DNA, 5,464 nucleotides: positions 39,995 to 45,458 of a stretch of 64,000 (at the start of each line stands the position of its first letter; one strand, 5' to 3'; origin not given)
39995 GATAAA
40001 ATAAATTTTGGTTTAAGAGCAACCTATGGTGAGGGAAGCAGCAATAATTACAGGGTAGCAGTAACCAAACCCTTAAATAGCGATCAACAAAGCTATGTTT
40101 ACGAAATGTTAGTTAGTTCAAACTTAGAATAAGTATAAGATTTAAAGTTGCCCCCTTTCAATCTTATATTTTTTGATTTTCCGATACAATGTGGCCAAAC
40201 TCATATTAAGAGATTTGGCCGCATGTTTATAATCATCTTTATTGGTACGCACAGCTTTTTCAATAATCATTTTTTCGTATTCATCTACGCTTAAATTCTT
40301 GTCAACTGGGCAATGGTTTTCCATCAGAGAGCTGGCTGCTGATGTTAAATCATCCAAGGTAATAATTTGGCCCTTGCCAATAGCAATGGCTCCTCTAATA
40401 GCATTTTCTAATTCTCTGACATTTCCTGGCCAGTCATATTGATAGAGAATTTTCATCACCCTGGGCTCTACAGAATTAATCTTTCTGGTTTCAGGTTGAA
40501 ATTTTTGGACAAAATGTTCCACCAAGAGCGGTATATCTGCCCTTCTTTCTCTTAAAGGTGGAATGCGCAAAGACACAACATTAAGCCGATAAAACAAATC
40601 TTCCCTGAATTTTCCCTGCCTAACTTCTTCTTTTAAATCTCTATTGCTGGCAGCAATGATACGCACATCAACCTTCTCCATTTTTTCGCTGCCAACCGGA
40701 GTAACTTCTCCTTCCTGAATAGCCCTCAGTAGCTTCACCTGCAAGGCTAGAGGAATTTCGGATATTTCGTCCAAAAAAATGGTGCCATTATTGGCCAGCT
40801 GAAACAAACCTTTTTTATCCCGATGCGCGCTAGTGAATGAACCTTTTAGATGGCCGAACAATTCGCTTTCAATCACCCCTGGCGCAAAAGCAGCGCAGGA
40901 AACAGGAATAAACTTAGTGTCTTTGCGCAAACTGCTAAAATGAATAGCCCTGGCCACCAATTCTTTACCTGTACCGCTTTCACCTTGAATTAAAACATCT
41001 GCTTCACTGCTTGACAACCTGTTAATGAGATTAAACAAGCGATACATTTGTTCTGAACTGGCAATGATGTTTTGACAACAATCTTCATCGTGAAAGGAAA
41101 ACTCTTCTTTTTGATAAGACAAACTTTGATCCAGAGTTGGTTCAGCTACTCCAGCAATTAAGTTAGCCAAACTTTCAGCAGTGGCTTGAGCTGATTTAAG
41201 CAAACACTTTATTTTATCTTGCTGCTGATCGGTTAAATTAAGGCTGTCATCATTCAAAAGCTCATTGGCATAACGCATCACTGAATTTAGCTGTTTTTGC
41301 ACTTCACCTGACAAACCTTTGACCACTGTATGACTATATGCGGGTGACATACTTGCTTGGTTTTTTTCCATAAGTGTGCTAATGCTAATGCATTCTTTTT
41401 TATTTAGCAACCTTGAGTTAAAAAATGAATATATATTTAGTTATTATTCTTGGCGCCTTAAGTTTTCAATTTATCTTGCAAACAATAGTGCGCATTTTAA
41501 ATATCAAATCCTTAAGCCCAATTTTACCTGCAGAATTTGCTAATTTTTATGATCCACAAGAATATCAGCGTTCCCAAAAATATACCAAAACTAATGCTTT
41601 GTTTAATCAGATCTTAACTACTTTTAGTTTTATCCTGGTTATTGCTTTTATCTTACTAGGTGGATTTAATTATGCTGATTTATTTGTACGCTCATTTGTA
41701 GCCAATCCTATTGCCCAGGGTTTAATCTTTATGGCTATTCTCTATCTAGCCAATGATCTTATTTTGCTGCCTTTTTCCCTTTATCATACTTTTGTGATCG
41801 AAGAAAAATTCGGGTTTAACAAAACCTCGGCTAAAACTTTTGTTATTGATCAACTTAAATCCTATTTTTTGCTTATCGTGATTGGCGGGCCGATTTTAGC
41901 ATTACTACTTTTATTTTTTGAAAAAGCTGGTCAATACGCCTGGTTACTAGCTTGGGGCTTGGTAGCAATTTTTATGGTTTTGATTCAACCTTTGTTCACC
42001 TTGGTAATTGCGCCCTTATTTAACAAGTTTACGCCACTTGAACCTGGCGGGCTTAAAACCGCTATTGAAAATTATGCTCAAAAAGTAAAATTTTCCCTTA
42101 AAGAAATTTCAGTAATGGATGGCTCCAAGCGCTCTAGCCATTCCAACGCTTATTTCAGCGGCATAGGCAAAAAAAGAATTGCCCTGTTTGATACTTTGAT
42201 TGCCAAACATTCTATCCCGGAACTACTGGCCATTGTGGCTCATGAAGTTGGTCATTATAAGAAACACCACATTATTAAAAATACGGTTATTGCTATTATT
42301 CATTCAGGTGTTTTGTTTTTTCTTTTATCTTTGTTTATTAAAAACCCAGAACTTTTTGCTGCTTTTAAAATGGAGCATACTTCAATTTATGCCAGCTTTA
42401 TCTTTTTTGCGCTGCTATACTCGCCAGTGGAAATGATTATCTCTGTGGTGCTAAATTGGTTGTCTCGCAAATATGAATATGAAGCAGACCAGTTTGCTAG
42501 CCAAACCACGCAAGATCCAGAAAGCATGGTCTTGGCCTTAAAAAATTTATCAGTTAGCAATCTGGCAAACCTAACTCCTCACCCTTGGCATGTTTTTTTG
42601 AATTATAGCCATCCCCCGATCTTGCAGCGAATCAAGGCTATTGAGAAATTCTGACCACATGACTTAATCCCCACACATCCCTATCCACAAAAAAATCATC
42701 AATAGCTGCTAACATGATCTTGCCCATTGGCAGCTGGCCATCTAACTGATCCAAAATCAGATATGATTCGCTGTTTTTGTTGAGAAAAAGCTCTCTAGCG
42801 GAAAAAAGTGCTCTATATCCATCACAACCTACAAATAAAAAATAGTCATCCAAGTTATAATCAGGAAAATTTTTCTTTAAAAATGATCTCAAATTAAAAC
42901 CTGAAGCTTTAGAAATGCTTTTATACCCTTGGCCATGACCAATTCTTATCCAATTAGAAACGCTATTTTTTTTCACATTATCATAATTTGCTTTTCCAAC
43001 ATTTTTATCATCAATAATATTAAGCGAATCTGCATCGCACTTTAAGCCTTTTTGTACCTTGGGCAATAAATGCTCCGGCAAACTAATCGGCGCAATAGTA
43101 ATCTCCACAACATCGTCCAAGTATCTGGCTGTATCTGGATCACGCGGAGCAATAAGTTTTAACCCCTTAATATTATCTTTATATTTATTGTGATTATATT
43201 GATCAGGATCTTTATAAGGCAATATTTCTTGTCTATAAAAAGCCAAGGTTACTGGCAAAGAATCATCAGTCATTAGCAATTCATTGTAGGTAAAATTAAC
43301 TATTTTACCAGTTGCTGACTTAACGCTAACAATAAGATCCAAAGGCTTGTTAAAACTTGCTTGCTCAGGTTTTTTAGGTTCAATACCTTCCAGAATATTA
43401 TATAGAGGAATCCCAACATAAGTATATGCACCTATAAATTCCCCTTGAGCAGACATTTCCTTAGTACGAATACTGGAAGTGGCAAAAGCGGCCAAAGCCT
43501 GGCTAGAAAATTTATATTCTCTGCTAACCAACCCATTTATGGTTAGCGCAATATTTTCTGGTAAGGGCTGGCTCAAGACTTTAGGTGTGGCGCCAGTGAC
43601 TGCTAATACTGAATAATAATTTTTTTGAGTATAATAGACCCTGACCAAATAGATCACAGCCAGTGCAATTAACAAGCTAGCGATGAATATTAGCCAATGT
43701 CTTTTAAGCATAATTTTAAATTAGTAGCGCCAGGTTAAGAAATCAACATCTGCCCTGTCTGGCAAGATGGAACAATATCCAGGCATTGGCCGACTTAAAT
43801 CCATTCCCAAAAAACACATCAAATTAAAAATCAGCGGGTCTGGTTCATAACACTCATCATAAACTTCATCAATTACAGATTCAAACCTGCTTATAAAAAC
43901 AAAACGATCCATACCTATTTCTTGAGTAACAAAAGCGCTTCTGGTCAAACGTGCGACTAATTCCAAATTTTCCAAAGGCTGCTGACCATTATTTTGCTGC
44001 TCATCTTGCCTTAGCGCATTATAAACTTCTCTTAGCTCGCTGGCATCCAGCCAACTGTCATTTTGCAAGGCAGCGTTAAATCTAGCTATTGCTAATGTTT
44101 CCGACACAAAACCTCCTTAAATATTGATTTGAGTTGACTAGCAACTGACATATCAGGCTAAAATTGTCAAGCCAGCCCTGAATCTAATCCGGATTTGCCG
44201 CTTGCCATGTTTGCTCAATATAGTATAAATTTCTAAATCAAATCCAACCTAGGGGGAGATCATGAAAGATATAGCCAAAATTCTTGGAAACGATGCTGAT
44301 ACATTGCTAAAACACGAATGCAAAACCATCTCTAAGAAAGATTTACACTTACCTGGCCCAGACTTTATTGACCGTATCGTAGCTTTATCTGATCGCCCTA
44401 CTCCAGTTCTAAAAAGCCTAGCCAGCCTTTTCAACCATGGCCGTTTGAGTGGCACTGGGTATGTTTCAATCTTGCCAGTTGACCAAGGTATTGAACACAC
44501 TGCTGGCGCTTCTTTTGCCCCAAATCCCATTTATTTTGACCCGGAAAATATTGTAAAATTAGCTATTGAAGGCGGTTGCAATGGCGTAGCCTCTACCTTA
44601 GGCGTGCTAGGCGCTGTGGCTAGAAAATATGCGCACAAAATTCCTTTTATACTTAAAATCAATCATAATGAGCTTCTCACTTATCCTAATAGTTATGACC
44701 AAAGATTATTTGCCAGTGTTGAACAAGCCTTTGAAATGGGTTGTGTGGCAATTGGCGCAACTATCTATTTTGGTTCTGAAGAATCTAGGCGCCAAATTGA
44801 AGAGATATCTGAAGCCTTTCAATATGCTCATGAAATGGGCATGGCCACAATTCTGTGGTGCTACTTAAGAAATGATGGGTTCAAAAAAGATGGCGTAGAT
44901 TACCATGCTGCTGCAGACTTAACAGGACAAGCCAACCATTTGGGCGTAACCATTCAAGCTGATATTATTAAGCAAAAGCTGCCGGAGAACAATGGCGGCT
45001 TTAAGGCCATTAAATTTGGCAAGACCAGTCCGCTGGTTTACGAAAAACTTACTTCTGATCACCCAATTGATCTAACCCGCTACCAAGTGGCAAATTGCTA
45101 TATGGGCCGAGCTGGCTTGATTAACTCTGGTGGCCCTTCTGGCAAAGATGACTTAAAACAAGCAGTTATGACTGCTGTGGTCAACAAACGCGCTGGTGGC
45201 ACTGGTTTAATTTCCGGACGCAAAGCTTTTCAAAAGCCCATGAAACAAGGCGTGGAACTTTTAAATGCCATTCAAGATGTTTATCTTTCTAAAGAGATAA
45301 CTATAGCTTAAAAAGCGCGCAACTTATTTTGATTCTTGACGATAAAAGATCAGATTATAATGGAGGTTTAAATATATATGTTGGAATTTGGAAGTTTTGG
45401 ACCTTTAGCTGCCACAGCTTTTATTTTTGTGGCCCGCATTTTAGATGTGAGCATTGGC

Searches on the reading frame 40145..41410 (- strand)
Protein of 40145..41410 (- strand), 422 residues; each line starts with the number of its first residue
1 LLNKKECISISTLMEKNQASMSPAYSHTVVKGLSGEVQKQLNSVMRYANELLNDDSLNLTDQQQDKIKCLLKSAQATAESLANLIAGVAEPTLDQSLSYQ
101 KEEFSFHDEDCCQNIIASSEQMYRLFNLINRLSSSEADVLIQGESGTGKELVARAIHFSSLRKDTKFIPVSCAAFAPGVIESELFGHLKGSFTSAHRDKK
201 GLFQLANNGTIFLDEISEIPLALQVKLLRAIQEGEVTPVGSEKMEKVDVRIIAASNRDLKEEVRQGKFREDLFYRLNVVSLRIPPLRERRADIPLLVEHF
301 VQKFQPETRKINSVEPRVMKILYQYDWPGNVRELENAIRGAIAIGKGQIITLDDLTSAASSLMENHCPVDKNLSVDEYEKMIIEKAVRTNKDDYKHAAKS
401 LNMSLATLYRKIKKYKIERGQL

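Call 49: search_protein_families(library=pfam, proteins=[window:40145-41410:-], max_evalue=0.0001)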
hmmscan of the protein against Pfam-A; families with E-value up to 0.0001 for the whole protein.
window:40145-41410:- (422 aa): 7 families
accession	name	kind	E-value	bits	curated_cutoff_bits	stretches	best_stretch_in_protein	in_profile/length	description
PF00158.32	Sigma54_activat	-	2.4e-67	226.2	20.2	1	115-281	1-167/168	Sigma-54 interaction domain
PF25601.1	AAA_lid_14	-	1.1e-24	86.5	27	1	287-359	1-74/87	AAA+ ATPase lid domain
PF14532.12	Sigma54_activ_2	-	5.6e-21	75.7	25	1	116-286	1-138/138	Sigma-54 interaction domain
PF07728.20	AAA_5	-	2e-09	38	22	1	138-258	1-124/139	AAA domain (dynein-related subfamily)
PF02954.25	HTH_8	-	2.7e-07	30.6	22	1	375-415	2-42/42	Bacterial regulatory protein, Fis family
PF00004.35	AAA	-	3.3e-05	24.8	21.2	0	139-270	1-125/131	ATPase family associated with various cellular activities (AAA)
PF13191.12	AAA_16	-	6.9e-05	23.8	32.6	0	119-191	6-85/167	AAA ATPase domain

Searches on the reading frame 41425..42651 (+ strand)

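Call 49: search_protein_families(library=pfam, proteins=[window:41425-42651:+], max_evalue=0.0001)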
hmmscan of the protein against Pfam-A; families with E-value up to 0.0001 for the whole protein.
window:41425-42651:+ (409 aa): 2 families
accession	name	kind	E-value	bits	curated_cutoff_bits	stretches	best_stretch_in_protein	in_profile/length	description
PF16491.10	Peptidase_M48_N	-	1.3e-51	175.5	27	1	25-201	3-179/179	CAAX prenyl protease N-terminal, five membrane helices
PF01435.24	Peptidase_M48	-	9.5e-35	120.5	20.3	1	208-408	5-184/186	Peptidase family M48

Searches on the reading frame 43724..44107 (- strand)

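Call 35: search_protein_families(library=pfam, proteins=[window:43724-44107:-], max_evalue=0.01)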
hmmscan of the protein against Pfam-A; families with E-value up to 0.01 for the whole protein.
window:43724-44107:- (128 aa): 1 family
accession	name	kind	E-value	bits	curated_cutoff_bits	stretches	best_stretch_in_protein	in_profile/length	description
PF17828.6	FAS_N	-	0.0063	17.1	23.1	1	9-83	13-84/125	N-terminal domain in fatty acid synthase subunit beta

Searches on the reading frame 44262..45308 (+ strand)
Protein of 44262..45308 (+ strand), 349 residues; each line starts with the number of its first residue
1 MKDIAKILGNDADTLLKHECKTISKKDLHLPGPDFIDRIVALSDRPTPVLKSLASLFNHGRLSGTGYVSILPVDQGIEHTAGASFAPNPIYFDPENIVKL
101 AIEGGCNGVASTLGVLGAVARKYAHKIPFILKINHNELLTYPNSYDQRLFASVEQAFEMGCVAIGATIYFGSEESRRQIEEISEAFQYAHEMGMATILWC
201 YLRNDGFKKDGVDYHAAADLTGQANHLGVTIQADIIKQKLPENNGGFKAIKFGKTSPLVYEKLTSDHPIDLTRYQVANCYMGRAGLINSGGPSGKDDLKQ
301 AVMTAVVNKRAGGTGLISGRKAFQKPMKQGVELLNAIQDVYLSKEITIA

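Call 49: search_protein_families(library=pfam, proteins=[window:44262-45308:+], max_evalue=0.0001)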
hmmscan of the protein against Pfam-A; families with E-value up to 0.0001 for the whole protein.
window:44262-45308:+ (349 aa): 1 family
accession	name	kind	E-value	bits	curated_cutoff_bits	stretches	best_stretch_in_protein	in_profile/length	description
PF01791.15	DeoC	-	1.8e-62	211.4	23.8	1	69-325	2-229/229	DeoC/LacD family aldolase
